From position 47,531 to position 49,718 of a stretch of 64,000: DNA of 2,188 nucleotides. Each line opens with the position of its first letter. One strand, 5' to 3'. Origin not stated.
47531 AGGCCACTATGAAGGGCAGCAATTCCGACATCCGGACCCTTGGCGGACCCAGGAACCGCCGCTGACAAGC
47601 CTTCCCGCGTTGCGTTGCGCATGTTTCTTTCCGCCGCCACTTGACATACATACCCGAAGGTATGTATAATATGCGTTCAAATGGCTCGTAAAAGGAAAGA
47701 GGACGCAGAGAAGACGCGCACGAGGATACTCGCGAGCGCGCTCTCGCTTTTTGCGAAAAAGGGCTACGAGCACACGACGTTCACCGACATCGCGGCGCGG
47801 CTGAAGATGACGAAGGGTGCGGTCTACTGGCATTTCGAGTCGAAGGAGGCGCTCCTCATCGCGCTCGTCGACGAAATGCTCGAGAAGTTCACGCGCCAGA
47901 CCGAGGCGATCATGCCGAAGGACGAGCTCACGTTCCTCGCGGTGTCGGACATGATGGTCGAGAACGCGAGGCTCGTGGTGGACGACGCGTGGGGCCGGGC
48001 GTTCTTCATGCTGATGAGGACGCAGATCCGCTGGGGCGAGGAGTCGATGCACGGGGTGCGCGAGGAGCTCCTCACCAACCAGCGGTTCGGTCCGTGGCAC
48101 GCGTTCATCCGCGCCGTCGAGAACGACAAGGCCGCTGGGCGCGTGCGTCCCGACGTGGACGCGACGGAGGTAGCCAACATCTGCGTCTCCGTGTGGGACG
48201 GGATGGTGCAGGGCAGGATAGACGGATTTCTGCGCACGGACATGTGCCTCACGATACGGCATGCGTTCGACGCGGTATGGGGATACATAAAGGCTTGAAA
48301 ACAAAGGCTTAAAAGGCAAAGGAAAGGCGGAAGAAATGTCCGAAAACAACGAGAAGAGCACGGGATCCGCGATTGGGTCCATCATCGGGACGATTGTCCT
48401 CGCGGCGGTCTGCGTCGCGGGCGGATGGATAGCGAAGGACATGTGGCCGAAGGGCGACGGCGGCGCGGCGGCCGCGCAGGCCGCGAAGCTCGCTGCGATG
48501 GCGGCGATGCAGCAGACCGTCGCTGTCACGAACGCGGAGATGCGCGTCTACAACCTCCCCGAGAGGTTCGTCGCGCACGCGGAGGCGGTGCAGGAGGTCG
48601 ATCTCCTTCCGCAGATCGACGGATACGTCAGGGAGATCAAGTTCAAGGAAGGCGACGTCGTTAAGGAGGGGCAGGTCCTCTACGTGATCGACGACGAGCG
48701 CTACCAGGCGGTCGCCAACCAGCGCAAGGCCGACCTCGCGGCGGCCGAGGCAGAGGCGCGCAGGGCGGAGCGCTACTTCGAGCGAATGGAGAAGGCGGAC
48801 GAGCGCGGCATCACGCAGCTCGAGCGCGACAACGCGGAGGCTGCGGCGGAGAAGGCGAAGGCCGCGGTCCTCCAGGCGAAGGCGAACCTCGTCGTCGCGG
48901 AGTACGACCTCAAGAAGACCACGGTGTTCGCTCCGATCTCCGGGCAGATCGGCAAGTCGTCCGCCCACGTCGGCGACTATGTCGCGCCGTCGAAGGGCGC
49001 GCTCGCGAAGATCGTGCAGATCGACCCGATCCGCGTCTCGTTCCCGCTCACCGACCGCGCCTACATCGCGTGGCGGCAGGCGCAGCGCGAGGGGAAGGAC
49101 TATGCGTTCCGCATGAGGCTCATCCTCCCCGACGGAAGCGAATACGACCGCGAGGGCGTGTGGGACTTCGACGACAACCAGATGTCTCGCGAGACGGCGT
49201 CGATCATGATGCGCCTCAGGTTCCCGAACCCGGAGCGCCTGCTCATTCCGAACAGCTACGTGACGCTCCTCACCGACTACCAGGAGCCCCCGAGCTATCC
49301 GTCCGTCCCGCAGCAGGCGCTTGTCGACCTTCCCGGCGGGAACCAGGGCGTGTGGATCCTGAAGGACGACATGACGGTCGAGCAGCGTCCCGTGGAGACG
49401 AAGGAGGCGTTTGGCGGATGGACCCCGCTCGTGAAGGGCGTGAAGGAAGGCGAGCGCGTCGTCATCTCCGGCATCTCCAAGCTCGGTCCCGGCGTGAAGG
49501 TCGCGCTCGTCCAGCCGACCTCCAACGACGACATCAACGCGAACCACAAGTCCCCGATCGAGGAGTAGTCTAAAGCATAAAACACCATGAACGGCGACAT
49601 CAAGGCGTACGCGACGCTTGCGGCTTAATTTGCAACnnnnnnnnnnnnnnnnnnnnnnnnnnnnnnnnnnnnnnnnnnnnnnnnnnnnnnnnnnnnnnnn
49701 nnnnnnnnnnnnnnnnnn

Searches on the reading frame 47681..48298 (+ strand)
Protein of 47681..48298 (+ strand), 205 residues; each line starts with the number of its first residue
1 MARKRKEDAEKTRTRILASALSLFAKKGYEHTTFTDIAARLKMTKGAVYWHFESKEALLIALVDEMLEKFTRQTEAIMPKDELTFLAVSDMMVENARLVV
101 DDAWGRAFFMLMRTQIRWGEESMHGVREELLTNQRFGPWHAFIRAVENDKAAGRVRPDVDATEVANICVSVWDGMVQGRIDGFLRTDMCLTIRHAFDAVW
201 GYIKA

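Call 6: search_protein_families(library=pfam, proteins=[window:47681-48298:+], max_evalue=0.01)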
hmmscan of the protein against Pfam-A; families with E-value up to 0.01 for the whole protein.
window:47681-48298:+ (205 aa): 3 families
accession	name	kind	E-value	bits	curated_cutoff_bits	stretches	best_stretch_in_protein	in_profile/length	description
PF00440.29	TetR_N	-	1.8e-17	63.3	24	1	16-62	1-47/47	Bacterial regulatory proteins, tetR family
PF16925.10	TetR_C_13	-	0.0053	17.6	27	1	138-177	51-91/109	Tetracyclin repressor-like, C-terminal domain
PF13022.12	HTH_Tnp_1_2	-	0.0056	17.2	27.9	1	19-76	14-69/122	Helix-turn-helix of insertion element transposase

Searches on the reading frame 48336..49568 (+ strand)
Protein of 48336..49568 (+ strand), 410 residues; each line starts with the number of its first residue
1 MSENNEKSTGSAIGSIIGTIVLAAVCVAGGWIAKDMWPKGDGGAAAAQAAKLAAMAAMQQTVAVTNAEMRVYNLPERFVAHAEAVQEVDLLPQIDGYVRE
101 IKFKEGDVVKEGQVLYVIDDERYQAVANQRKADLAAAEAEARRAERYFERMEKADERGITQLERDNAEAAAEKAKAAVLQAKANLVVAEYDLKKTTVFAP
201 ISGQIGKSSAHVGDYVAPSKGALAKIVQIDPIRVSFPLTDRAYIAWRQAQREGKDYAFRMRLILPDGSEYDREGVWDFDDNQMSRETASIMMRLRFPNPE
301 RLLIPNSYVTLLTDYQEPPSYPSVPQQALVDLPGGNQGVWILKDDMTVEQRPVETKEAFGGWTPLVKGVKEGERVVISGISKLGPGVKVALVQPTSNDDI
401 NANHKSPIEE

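Call 6: search_protein_families(library=pfam, proteins=[window:48336-49568:+], max_evalue=0.01)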
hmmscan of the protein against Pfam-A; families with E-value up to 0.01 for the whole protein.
window:48336-49568:+ (410 aa): 5 families
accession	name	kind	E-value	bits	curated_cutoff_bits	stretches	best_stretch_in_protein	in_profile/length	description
PF16576.10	HlyD_D23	-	4e-10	39.8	30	2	133-309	55-214/214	Barrel-sandwich domain of CusB or HlyD membrane-fusion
PF13437.12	HlyD_3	-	2e-07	32.1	22.2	0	196-299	1-96/106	HlyD family secretion protein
PF13533.13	Biotin_lipoyl_2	-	2.2e-07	31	29.8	1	92-119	5-32/32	Biotin-lipoyl like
PF00529.27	CusB_dom_1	-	0.0014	19.2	26.5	1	324-376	17-88/89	Cation efflux system protein CusB domain 1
PF00364.28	Biotin_lipoyl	-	0.0072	16.6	22.1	0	95-118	50-73/73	Biotin-requiring enzyme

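Call 7: search_protein_families(library=ncbifam, proteins=[window:48336-49568:+], max_evalue=1)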
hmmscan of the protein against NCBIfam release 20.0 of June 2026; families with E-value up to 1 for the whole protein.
window:48336-49568:+ (410 aa): 34 families (the best 25 are shown)
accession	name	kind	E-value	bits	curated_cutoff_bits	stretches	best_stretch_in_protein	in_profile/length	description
TIGR01730.1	RND_mfp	subfamily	6.7e-67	225.7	94.9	1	62-390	1-320/322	efflux RND transporter periplasmic adaptor subunit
NF011604.1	PRK15030.1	equivalog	5.2e-49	167.3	765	1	73-401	55-385/397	multidrug efflux RND transporter periplasmic adaptor subunit AcrA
NF007132.1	PRK09578.1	equivalog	1.6e-43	148.9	512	1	48-397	29-381/396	MexX/AxyX family multidrug efflux RND transporter periplasmic adaptor subunit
NF033138.2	RND-peri-MexC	equivalog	1.3e-40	139.7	625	1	45-392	24-372/375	MexC family multidrug efflux RND transporter periplasmic adaptor subunit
NF033834.1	RND_adapt_MexA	exception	1.4e-40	139.6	750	1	60-392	36-361/373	multidrug efflux RND transporter periplasmic adaptor subunit MexA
NF045904.1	RND-peri-MexE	equivalog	4.2e-39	134.5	714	1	48-390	25-367/390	multidrug efflux RND transporter periplasmic adaptor subunit MexE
NF007362.0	PRK09859.1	equivalog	7.7e-39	133.9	738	1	49-395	26-375/385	multidrug transporter subunit MdtE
NF008589.1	PRK11556.1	equivalog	1.1e-36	126.6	391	1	17-395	11-391/392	MdtA/MuxA family multidrug efflux RND transporter periplasmic adaptor subunit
NF000272.2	OqxA_adapt_sub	exception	4.5e-29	101.6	835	1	54-389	32-377/391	multidrug efflux RND transporter periplasmic adaptor subunit OqxA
TIGR00999.1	8a0102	subfamily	3.8e-27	95.1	319.3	1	106-380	1-267/271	CzcB/NccB family metal efflux transporter periplasmic adaptor subunit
NF007850.1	PRK10559.1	equivalog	9.8e-16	57.7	400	1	88-226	41-179/303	p-hydroxybenzoic acid efflux pump subunit AaeA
TIGR00998.1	8a0101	subfamily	8.6e-15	54.5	390.8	2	86-184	41-130/334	EmrA/EmrK family multidrug efflux transporter periplasmic adaptor subunit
NF007785.0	PRK10476.1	equivalog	5.6e-14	51.7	376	2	52-164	17-125/347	multidrug transporter subunit MdtN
NF008606.0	PRK11578.1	equivalog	4.9e-10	39.1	342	1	54-214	31-203/371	macrolide transporter subunit MacA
NF002939.0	PRK03598.1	equivalog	3.4e-09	36.3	393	2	85-145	42-102/332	secretion protein HlyD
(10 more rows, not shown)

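Call 10: find_encoding_contigs(protein=window:48336-49568:+, flank=10000, max_places=10)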
Protein window:48336-49568:+ (410 aa): no gene with exactly this product is on record in the collection.
